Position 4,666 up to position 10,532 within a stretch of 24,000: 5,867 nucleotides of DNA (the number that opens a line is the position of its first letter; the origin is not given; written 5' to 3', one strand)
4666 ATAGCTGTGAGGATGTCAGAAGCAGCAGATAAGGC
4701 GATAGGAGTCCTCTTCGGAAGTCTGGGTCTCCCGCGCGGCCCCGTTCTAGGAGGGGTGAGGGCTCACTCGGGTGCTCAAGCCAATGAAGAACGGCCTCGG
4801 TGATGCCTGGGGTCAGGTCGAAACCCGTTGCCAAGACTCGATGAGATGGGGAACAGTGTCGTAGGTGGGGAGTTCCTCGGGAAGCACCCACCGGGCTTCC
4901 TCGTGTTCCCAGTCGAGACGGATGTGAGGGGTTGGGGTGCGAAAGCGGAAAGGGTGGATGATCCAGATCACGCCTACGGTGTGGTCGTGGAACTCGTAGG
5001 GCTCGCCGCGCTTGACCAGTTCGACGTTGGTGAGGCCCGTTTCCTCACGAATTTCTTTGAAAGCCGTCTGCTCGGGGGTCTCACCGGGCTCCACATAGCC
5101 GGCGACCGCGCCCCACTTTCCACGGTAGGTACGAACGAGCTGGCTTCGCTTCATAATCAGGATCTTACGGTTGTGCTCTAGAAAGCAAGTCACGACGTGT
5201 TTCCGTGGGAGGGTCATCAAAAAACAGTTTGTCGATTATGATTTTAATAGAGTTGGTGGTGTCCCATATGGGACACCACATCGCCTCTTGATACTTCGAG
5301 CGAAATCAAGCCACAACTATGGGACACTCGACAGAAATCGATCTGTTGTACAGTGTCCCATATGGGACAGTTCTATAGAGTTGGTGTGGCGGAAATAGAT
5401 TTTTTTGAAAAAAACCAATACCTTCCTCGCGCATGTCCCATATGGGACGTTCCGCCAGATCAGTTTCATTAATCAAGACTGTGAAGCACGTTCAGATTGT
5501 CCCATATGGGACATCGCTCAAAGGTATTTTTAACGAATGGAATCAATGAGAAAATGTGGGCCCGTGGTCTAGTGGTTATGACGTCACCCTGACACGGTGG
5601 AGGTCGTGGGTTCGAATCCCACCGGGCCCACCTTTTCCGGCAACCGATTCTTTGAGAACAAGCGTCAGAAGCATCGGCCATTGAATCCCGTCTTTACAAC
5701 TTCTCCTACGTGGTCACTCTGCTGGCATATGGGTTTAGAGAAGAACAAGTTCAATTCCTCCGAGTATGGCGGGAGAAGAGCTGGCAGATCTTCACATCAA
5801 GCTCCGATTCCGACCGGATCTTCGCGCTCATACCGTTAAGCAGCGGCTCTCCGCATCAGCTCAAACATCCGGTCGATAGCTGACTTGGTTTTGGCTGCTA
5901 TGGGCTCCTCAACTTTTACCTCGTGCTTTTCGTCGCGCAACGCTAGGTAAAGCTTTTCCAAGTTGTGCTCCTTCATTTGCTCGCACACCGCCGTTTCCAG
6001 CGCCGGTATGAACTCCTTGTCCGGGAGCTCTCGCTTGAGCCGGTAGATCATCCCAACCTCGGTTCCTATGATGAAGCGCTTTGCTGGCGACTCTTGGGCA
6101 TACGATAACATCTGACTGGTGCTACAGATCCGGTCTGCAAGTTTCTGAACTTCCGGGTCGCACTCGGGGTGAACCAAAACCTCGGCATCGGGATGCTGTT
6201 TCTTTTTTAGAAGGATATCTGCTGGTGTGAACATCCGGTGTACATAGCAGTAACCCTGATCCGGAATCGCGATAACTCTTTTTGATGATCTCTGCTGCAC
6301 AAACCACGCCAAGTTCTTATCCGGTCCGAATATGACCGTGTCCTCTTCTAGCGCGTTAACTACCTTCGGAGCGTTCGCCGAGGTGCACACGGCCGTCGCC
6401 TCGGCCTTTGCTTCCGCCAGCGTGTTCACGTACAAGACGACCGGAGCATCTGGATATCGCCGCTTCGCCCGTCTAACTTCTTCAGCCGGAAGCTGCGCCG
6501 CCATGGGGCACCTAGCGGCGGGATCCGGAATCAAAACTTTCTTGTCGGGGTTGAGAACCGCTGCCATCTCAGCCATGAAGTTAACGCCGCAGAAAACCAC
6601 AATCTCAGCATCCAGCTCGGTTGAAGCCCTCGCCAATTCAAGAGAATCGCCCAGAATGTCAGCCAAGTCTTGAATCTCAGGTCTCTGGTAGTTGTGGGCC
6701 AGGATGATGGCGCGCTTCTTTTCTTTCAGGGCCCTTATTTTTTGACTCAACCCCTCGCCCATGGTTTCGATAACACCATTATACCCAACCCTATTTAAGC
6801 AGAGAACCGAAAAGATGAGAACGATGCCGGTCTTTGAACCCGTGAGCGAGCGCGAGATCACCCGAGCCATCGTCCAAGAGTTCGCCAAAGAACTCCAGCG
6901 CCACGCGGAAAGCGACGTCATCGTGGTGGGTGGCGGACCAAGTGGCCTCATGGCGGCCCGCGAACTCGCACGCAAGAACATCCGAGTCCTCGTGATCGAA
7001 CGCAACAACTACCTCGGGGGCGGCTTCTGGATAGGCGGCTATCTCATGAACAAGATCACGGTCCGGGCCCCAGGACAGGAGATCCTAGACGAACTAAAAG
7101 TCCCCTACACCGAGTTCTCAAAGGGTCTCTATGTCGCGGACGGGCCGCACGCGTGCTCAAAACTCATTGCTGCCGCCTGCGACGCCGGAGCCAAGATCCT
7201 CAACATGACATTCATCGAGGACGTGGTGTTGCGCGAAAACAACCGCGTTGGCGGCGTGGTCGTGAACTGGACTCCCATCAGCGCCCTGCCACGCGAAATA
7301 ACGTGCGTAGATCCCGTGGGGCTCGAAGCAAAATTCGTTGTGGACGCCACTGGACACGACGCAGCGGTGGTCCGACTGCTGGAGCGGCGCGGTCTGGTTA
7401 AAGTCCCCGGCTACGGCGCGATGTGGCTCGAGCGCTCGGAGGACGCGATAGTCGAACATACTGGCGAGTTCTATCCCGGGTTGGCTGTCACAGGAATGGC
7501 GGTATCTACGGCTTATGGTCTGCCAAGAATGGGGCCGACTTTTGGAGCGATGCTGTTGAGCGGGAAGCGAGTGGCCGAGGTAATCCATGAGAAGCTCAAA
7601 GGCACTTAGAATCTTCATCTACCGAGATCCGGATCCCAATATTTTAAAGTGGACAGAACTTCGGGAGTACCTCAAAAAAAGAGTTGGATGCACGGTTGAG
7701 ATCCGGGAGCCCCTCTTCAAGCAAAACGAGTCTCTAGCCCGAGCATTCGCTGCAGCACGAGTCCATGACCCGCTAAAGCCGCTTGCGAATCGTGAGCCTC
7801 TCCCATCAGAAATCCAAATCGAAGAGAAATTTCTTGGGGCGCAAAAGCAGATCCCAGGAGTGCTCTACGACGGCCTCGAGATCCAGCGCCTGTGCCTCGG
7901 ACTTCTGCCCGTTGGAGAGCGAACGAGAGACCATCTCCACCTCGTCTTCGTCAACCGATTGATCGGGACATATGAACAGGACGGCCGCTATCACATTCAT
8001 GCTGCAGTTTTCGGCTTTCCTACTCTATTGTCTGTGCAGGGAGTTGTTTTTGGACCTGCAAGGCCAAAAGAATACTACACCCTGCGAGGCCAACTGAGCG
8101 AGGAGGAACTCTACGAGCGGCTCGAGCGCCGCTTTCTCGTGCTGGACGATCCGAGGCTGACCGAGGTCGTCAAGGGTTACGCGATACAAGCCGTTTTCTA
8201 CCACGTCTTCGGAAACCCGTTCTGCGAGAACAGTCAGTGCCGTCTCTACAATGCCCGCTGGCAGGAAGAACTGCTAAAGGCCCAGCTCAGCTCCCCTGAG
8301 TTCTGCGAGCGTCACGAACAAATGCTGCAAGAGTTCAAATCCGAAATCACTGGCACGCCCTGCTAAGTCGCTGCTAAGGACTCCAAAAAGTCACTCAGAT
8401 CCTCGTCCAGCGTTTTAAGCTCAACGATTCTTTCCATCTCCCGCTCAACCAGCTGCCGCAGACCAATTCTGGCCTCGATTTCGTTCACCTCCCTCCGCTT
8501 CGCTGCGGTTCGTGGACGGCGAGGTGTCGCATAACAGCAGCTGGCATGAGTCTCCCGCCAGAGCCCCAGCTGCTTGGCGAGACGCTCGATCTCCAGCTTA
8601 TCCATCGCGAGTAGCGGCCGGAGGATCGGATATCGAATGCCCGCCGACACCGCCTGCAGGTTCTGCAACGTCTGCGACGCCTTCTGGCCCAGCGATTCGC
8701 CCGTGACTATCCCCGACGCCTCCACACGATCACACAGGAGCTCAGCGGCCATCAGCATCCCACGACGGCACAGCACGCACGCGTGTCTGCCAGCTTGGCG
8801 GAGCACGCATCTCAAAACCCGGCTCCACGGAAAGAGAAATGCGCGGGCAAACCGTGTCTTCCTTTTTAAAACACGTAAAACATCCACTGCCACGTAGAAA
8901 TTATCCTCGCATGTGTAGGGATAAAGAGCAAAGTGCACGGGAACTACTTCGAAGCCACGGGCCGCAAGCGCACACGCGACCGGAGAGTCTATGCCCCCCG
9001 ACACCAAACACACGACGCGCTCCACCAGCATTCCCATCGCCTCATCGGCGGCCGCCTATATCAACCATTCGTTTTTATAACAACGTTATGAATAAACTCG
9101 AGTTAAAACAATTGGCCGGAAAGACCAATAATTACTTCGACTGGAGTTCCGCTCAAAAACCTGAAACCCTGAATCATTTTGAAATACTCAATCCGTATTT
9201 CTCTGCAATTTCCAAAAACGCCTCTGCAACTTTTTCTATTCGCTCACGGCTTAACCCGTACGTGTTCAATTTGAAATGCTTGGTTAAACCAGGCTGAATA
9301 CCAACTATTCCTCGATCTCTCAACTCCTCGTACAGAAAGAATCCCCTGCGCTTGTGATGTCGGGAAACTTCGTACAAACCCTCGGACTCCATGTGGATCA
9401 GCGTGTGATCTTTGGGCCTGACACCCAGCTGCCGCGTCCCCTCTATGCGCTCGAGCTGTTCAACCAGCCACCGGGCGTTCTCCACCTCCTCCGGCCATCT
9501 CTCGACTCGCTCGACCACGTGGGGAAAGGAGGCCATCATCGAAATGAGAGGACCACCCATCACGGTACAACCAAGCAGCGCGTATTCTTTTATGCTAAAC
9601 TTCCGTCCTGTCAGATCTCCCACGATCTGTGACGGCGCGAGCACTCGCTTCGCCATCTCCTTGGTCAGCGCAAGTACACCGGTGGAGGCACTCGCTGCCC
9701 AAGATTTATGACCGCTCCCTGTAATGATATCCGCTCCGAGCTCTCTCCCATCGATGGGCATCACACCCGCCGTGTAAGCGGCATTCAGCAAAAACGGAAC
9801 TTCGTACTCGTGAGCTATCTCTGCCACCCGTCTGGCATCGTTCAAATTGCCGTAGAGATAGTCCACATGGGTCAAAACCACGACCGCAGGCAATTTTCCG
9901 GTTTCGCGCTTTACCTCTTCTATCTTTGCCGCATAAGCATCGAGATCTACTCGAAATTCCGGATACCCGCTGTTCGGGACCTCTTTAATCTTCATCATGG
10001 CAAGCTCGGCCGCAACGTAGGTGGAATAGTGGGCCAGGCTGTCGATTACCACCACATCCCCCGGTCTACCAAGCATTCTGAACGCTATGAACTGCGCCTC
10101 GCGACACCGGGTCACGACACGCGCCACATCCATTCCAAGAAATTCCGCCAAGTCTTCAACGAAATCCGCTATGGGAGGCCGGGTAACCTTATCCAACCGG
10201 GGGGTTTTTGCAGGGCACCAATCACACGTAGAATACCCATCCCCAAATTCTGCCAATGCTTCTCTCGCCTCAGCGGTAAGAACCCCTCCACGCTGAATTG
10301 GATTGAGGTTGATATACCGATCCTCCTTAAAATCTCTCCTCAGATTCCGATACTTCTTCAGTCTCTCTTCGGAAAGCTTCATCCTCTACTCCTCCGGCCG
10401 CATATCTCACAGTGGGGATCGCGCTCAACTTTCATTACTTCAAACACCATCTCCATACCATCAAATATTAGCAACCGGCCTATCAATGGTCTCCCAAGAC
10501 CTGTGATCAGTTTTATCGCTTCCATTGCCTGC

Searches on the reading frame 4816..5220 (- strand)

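Call 6: search_protein_families(library=pfam, proteins=[window:4816-5220:-], max_evalue=0.001)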
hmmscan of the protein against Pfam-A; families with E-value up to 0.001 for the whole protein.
window:4816-5220:- (135 aa): 2 families
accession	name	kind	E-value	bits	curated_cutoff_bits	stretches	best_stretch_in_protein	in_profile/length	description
PF00293.34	NUDIX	-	2e-19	70.3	21.1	1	9-119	5-120/134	NUDIX domain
PF14815.12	NUDIX_4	-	0.00014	22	35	1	12-121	4-102/113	NUDIX domain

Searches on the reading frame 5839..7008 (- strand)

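Call 5: search_protein_families(library=pfam, proteins=[window:5839-7008:-], max_evalue=0.001)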
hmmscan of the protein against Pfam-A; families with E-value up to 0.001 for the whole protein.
window:5839-7008:- (390 aa): 1 family
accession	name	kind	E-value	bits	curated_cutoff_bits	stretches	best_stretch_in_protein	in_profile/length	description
PF02445.21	NadA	-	7.1e-116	386.9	27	1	89-383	1-295/295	Quinolinate synthetase A protein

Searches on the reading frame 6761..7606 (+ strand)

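Call 5: search_protein_families(library=pfam, proteins=[window:6761-7606:+], max_evalue=0.001)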
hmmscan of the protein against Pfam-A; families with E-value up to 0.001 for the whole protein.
window:6761-7606:+ (282 aa): 14 families
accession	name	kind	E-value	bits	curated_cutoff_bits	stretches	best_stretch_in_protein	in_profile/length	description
PF01946.23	Thi4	-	5e-74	248.9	26.2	1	34-261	1-235/235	Thi4 family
PF01266.30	DAO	-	1.4e-12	48.2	27.9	1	52-87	1-36/353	FAD dependent oxidoreductase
PF12831.13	FAD_oxidored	-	1.4e-12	48.1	27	1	52-198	1-145/416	FAD dependent oxidoreductase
PF13450.12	NAD_binding_8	-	1.7e-09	38.2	21.9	1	55-87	1-33/68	NAD(P)-binding Rossmann-like domain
PF00890.30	FAD_binding_2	-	5.1e-09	36.3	20.4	1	52-87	1-36/414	FAD binding domain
PF03486.20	HI0933_like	-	1e-08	35.4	50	1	52-95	2-45/244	HI0933-like protein Rossmann domain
PF01494.25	FAD_binding_3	-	6.1e-08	32.7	22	1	51-83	2-34/349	FAD binding domain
PF07992.20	Pyr_redox_2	-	9.2e-07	29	26.1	1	52-95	2-46/291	Pyridine nucleotide-disulphide oxidoreductase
PF05834.18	Lycopene_cycl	-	5.4e-05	22.9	23.4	1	52-82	1-33/380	Lycopene cyclase protein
PF13738.12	Pyr_redox_3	-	7.1e-05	22.6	30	1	54-83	1-31/305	Pyridine nucleotide-disulphide oxidoreductase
PF00070.33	Pyr_redox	-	0.00018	22.4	22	1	53-86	2-35/82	Pyridine nucleotide-disulphide oxidoreductase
PF01593.30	Amino_oxidase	-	0.00023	21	19.8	1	61-87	2-28/443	Flavin containing amine oxidoreductase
PF13454.12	NAD_binding_9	-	0.00043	20.7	21.8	1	55-90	2-41/155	FAD-NAD(P)-binding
PF01134.28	GIDA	-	0.00047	19.8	22.1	1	52-81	1-30/391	Glucose inhibited division protein A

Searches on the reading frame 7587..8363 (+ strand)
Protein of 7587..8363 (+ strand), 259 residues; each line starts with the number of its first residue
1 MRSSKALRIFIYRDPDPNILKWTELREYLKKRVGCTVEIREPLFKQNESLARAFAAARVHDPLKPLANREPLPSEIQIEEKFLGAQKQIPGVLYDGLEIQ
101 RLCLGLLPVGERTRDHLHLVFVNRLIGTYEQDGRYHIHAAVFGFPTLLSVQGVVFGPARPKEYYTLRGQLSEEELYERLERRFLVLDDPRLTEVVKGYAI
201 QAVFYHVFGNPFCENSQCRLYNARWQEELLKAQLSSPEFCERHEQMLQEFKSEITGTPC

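Call 5: search_protein_families(library=pfam, proteins=[window:7587-8363:+], max_evalue=0.001)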
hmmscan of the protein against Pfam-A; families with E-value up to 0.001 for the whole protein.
window:7587-8363:+ (259 aa): 2 families
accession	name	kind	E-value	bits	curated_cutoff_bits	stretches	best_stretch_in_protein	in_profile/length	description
PF20565.4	DUF6775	-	1.3e-82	277.6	27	1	7-250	3-259/259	Probable metallopeptidase family (DUF6775)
PF22529.2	DUF7001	-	2.2e-74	250.5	27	1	11-245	2-246/247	Family of unknown function (DUF7001)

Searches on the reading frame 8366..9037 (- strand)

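Call 5: search_protein_families(library=pfam, proteins=[window:8366-9037:-], max_evalue=0.001)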
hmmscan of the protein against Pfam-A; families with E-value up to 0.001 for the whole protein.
window:8366-9037:- (224 aa): 2 families
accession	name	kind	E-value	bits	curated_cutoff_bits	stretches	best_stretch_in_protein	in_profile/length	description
PF02568.20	ThiI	-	8e-43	146.8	20.5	1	6-191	4-195/197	Thiamine biosynthesis protein (ThiI)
PF06508.19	QueC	-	3.1e-07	30.6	22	0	132-171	148-186/210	Queuosine biosynthesis protein QueC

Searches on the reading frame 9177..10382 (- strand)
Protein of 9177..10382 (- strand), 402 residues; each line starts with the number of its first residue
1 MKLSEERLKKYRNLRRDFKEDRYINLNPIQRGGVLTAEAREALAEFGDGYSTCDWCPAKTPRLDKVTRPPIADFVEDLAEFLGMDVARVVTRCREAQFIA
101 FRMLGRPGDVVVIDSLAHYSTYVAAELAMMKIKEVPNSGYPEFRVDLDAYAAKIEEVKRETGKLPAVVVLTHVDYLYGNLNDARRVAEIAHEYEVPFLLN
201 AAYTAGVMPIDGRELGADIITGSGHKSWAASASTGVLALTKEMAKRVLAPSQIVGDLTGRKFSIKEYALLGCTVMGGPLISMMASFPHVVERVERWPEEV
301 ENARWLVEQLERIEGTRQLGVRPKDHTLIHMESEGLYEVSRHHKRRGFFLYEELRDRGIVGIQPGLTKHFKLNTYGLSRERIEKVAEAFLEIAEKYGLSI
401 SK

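Call 5: search_protein_families(library=pfam, proteins=[window:9177-10382:-], max_evalue=0.001)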
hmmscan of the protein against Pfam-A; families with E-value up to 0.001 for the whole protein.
window:9177-10382:- (402 aa): 6 families
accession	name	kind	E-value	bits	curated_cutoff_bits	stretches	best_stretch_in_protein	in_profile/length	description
PF05889.19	SepSecS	-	1.9e-23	83.2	21.1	1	107-392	100-387/389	O-phosphoseryl-tRNA(Sec) selenium transferase, SepSecS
PF00266.25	Aminotran_5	-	2.2e-14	53.7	21.5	1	100-325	77-308/371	Aminotransferase class-V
PF00155.27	Aminotran_1_2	-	5.7e-11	42.6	19.7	1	70-388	42-360/361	Aminotransferase class I and II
PF01041.23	DegT_DnrJ_EryC1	-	7.8e-07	29.1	19.8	1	71-216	26-160/360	DegT/DnrJ/EryC1/StrS aminotransferase family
PF01212.27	Beta_elim_lyase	-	1.2e-06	28.5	27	1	72-321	35-276/288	Beta-eliminating lyase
PF00282.25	Pyridoxal_deC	-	2.7e-05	23.5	27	1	110-230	147-270/375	Pyridoxal-dependent decarboxylase conserved domain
